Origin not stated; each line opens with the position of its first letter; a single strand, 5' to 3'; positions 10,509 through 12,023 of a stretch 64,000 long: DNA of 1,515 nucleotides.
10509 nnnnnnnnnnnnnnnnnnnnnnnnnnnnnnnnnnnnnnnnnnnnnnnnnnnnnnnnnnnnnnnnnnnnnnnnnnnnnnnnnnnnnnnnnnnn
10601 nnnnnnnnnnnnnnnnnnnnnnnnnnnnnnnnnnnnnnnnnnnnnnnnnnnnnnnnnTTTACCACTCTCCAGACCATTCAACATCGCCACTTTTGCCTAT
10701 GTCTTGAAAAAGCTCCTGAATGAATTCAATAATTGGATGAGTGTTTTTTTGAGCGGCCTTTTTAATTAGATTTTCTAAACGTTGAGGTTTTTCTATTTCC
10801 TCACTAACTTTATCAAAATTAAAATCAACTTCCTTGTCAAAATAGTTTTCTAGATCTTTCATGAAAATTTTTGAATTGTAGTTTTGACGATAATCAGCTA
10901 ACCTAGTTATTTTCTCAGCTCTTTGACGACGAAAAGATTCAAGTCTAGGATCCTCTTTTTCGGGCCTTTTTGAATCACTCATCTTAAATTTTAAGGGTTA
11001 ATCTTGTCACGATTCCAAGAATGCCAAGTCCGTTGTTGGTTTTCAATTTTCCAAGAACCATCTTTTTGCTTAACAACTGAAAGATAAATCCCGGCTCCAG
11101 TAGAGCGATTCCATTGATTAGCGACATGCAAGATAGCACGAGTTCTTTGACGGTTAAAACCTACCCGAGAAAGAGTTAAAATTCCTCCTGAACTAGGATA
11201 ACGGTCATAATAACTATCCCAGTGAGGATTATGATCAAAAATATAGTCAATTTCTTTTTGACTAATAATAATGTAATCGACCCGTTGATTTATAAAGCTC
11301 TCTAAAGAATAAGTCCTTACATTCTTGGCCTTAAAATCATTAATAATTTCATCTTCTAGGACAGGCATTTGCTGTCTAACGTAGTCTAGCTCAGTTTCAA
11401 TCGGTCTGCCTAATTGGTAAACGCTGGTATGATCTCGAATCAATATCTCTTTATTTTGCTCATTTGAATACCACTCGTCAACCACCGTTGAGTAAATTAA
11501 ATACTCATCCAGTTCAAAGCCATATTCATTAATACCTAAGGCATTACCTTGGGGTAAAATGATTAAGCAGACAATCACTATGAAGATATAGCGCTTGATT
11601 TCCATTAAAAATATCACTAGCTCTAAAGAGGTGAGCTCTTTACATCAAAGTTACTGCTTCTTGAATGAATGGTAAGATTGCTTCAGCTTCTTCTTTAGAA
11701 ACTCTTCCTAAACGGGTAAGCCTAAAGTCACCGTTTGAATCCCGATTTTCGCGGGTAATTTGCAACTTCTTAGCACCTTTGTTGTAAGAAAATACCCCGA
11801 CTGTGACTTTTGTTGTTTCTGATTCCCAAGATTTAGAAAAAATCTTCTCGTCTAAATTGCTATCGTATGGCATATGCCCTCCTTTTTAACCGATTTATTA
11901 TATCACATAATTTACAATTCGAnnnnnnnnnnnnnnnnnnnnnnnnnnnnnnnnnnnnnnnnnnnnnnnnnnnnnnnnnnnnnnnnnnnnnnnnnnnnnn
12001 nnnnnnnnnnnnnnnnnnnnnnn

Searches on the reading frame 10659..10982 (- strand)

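Call 3: search_protein_families(library=pfam, proteins=[window:10659-10982:-], max_evalue=0.1)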
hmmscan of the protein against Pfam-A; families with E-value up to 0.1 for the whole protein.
window:10659-10982:- (107 aa): 1 family
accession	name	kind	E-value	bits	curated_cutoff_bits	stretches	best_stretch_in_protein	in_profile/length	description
PF19672.4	DUF6175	-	0.017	14.7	23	0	67-99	153-185/293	Family of unknown function (DUF6175)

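Call 4: search_protein_families(library=ncbifam, proteins=[window:10659-10982:-], max_evalue=0.1)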
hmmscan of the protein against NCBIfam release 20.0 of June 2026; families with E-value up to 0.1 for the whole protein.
window:10659-10982:- (107 aa): 0 families

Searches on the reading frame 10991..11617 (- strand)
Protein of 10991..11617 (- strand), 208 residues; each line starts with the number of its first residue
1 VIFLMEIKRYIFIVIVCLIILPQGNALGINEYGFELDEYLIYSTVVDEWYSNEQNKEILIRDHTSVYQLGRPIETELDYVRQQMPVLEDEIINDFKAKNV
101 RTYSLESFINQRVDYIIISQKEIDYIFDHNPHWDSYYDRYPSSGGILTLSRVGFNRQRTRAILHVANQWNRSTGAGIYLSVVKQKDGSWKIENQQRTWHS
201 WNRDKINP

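Call 3: search_protein_families(library=pfam, proteins=[window:10991-11617:-], max_evalue=0.1)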
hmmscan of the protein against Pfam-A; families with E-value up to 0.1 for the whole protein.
window:10991-11617:- (208 aa): 1 family
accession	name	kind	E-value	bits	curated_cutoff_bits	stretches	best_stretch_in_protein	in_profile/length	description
PF00112.29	Peptidase_C1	-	0.089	13.3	20.7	1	150-194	171-215/220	Papain family cysteine protease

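Call 4: search_protein_families(library=ncbifam, proteins=[window:10991-11617:-], max_evalue=0.1)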
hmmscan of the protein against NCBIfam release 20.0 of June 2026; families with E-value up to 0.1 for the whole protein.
window:10991-11617:- (208 aa): 0 families

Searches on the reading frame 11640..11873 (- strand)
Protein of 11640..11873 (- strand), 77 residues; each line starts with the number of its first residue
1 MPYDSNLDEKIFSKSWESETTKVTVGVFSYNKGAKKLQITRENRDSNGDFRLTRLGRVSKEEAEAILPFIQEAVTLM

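Call 3: search_protein_families(library=pfam, proteins=[window:11640-11873:-], max_evalue=0.1)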
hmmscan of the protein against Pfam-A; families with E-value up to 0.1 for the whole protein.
window:11640-11873:- (77 aa): 1 family
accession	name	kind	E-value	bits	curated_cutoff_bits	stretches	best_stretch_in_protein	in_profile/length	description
PF18050.6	Cyclophil_like2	-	0.041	14.4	22.7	1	17-67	52-103/115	Cyclophilin-like family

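Call 4: search_protein_families(library=ncbifam, proteins=[window:11640-11873:-], max_evalue=0.1)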
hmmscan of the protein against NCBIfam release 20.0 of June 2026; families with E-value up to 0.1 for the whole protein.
window:11640-11873:- (77 aa): 0 families

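Call 55: search_solved_structures(query=window:11640-11873:-, max_evalue=10)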
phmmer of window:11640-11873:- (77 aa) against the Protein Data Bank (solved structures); distinct sequences matched with E-value up to 10: 1.
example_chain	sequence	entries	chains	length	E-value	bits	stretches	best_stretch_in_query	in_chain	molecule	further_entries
3mtr_A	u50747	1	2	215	1.3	12.9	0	32-67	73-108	Neural cell adhesion molecule 1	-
